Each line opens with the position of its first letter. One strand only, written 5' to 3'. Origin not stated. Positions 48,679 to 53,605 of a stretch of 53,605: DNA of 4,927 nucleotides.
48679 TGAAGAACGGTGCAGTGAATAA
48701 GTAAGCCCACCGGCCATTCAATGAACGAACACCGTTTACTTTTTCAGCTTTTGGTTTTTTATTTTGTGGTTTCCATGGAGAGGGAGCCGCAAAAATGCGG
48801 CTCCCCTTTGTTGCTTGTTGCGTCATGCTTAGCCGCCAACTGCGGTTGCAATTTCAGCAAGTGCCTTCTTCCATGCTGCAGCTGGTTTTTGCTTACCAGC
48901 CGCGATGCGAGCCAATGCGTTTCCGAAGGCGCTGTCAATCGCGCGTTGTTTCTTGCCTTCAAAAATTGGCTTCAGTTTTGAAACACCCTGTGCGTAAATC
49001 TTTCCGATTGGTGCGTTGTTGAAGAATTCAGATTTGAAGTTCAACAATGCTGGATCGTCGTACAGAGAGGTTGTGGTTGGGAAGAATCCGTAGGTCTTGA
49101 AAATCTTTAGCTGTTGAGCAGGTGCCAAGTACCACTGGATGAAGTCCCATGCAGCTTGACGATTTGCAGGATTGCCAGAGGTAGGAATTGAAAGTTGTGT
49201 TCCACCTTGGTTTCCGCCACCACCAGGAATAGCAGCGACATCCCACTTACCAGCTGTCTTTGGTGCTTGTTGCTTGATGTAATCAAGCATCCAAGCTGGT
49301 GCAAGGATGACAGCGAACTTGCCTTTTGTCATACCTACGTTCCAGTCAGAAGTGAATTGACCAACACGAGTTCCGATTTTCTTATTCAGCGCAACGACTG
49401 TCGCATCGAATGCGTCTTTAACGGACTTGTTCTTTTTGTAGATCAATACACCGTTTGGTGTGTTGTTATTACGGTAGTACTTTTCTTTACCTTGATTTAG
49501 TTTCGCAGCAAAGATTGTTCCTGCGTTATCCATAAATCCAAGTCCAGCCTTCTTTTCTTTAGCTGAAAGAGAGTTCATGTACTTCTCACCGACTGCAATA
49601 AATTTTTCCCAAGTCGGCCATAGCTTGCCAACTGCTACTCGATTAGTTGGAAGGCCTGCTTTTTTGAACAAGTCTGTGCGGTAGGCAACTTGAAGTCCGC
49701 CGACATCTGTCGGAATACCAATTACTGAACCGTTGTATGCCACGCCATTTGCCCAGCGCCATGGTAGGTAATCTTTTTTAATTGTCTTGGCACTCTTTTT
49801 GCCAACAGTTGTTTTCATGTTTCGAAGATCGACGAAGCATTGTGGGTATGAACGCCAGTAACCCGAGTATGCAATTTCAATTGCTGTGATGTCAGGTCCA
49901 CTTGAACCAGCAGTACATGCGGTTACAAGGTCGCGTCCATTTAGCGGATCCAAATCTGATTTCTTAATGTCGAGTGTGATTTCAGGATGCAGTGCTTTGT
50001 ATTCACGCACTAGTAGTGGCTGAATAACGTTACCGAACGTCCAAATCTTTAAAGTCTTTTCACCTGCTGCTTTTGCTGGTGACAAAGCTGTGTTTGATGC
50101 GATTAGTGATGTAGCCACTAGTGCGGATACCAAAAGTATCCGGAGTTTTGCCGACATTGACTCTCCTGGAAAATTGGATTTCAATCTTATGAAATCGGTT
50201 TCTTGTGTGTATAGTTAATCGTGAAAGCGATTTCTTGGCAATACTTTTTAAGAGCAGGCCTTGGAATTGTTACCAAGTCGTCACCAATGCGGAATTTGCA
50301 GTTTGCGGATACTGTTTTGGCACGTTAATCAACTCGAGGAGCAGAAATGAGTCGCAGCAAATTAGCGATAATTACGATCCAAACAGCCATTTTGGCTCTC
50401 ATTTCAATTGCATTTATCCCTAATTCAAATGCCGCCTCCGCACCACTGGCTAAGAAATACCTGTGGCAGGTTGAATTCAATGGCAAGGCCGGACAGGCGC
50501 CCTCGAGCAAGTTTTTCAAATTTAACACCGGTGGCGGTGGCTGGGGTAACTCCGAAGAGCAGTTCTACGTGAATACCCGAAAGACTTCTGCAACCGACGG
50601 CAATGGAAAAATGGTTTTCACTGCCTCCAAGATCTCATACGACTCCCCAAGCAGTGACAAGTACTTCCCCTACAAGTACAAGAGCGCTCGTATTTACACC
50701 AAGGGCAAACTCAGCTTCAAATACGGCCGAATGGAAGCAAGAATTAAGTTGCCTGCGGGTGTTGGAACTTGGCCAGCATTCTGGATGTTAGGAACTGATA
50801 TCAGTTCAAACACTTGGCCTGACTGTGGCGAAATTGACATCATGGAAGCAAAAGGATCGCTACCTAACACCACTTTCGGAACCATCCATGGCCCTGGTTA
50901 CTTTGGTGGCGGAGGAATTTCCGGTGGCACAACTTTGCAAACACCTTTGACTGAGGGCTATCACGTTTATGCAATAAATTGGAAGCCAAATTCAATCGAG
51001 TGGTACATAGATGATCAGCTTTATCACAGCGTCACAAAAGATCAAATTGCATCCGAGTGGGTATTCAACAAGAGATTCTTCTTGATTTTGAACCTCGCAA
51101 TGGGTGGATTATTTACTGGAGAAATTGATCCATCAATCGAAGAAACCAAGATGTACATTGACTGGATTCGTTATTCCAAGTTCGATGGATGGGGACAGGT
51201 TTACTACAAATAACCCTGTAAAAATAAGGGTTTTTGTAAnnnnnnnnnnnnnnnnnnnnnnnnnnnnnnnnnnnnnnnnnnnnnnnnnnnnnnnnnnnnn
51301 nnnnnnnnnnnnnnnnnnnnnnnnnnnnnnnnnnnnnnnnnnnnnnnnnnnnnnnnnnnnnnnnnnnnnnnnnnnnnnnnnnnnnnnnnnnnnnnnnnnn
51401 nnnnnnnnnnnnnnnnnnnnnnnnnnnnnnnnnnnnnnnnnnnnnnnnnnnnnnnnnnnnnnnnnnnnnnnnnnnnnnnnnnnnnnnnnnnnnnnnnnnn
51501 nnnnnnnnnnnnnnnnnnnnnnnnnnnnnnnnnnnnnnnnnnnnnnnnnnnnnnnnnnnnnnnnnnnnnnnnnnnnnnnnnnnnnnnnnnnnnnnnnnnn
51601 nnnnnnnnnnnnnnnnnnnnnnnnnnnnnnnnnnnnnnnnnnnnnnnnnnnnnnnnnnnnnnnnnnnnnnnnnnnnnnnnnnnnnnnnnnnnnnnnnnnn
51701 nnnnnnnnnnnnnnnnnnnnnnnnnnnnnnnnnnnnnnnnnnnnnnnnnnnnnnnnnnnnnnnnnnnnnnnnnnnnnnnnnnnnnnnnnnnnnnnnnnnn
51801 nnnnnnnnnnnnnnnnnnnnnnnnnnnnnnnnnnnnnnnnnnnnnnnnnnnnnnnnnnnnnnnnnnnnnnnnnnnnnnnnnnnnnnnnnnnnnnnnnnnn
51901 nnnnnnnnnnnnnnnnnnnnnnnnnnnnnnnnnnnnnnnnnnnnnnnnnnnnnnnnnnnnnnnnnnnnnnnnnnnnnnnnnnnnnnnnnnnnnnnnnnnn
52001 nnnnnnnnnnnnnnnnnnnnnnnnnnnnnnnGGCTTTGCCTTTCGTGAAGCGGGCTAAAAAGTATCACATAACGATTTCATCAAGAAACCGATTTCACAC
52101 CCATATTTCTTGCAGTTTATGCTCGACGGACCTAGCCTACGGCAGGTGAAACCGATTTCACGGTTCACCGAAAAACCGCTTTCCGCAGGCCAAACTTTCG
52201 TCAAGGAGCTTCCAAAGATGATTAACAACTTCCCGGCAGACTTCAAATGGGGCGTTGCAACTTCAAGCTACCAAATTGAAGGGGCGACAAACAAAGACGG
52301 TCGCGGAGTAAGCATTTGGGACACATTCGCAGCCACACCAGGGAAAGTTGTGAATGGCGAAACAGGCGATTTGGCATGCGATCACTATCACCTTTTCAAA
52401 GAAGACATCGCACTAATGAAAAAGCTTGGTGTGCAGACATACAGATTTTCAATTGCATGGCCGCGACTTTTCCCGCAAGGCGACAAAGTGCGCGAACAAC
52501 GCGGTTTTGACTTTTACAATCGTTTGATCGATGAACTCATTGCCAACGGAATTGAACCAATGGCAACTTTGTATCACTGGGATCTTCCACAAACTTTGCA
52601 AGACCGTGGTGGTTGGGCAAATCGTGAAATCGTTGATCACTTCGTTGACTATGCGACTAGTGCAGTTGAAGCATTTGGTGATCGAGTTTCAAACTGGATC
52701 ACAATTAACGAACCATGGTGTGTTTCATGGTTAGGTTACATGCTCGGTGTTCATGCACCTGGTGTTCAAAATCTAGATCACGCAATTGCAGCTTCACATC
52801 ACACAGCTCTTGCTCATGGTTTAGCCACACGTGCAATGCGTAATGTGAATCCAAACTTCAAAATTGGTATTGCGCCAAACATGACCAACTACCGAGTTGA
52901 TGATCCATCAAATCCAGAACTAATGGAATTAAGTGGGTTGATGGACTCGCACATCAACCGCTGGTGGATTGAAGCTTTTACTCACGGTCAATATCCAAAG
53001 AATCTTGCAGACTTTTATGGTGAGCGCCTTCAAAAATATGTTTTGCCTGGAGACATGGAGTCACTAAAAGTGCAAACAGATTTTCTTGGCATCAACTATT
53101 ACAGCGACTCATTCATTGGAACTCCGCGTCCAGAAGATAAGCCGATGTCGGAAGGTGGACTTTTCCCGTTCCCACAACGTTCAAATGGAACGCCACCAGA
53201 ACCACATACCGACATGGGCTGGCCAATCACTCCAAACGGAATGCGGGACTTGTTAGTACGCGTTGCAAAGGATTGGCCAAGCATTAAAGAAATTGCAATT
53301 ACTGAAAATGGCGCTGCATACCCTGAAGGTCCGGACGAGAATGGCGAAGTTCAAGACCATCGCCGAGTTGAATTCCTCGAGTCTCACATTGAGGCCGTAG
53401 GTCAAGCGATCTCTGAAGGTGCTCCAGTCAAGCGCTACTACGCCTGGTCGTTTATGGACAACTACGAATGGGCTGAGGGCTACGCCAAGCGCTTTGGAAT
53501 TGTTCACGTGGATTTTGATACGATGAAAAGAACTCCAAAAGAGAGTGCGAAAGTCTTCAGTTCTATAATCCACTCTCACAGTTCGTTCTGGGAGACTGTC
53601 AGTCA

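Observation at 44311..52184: A 14-bp CG-centred palindrome (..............) recurs 9-10 times in the intergenic regions of the glucan locus, with no regulator gene in the window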

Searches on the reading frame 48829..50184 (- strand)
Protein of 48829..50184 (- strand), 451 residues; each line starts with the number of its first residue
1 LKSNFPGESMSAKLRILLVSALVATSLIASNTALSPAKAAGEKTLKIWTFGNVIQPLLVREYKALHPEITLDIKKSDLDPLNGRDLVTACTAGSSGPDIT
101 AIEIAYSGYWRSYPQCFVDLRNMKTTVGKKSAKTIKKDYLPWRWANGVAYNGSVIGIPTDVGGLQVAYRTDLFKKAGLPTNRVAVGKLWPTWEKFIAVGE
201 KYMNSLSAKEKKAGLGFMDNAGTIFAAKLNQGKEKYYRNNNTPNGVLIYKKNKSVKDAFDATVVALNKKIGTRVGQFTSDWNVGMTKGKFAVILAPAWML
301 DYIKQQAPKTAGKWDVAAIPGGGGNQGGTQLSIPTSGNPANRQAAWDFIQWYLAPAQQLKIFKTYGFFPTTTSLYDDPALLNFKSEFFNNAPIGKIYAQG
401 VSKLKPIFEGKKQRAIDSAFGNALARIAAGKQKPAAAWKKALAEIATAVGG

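Call 8: search_protein_families(library=pfam, proteins=[window:48829-50184:-])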
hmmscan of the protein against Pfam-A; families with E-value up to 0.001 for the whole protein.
window:48829-50184:- (451 aa): 1 family
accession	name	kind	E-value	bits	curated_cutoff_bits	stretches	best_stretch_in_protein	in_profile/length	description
PF13416.11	SBP_bac_8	-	3.4e-25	89.8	27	1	86-379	28-270/279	Bacterial extracellular solute-binding protein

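Call 42: search_protein_families(library=ncbifam, proteins=[window:48829-50157:-], max_evalue=0.00001)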
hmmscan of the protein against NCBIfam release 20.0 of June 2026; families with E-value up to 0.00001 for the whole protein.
window:48829-50157:- (442 aa): 0 families

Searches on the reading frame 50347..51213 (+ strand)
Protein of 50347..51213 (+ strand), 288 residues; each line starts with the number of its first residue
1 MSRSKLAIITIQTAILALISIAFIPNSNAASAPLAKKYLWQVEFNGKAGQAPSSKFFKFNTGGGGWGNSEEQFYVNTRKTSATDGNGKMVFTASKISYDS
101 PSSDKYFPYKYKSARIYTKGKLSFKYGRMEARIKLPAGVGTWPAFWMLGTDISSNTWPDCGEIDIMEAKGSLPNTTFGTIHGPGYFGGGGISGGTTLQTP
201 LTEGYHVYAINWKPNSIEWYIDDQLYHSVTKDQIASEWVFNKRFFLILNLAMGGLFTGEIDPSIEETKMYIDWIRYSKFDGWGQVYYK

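Call 8: search_protein_families(library=pfam, proteins=[window:50347-51213:+])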
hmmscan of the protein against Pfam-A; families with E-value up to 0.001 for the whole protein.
window:50347-51213:+ (288 aa): 2 families
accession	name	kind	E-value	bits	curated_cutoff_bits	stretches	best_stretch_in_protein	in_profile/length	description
PF00722.28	Glyco_hydro_16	-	1.6e-26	93.3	22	1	71-274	3-174/175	Glycosyl hydrolases family 16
PF03935.22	SKN1_KRE6_Sbg1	-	1.1e-07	31.1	30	0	191-276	347-448/501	Beta-glucan synthesis-associated protein SKN1/KRE6/Sbg1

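Call 42: search_protein_families(library=ncbifam, proteins=[window:50347-51213:+], max_evalue=0.00001)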
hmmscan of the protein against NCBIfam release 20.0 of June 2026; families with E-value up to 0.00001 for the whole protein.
window:50347-51213:+ (288 aa): 3 families
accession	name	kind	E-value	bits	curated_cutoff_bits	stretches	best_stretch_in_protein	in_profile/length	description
NF052454.1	BtaGlycanEglC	equivalog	2e-25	89.6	700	1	56-276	243-455/459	endo-1,3-1,4-beta-glycanase EglC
NF047856.1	BGlucanaseBglS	equivalog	9e-10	38.4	300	1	64-277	43-235/237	beta-glucanase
NF052392.1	BetGlycExoK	equivalog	1.6e-08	34.3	350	1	109-278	87-245/261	endo-1,3-1,4-beta-glycanase ExoK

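Call 44: search_solved_structures(query=window:50347-51213:+, max_evalue=1e-15)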
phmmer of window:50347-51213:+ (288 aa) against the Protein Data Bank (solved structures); distinct sequences matched with E-value up to 1e-15: 28.
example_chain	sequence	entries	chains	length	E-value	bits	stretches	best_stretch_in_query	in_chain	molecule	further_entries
3atg_A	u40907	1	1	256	1.3e-59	205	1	38-276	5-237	GLUCANASE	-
2hyk_A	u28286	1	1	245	1.9e-57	197.9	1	37-276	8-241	Beta-1,3-glucanase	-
9vmv_A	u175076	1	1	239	2.4e-56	194.3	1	38-276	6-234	Beta-1,3-glucanase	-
9voq_A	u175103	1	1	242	3e-56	194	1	38-276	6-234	Beta-1,3-glucanase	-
3azx_A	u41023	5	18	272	5.6e-56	193.1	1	62-278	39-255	Laminarinase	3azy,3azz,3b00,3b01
9voo_A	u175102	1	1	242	7.3e-56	192.7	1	38-276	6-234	Hydrolase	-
4dfs_A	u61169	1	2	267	9.4e-56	192.3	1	62-276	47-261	Glycoside hydrolase, family 16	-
2vy0_A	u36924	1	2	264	2.2e-54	187.8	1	38-279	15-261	ENDO-BETA-1,3-GLUCANASE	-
3iln_A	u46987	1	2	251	3.8e-46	160.8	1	39-277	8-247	Laminarinase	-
5wut_A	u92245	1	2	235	2.4e-45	158.2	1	35-275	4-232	ULam111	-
4crq_A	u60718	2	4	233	2.2e-44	155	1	39-276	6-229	ENDO-1,3-BETA-GLUCANASE, FAMILY GH16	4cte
6jh5_A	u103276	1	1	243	3.7e-44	154.3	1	39-278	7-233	LamCAT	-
6jhj_A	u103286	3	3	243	2.5e-43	151.6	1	39-278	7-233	LamCAT | laminarinase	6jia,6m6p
7wwc_A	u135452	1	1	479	3.5e-41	144.5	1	32-276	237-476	beta-1,3(4)-glucanase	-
7ww4_A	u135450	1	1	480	3.6e-41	144.5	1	32-276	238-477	beta-1,3(4)-glucanase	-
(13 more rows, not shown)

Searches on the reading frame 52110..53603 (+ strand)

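Call 8: search_protein_families(library=pfam, proteins=[window:52110-53603:+])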
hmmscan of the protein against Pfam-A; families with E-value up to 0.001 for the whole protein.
window:52110-53603:+ (498 aa): 1 family
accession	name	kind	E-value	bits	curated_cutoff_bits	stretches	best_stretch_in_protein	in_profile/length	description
PF00232.24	Glyco_hydro_1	-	1.8e-161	538.1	22.6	1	39-490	3-451/453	Glycosyl hydrolase family 1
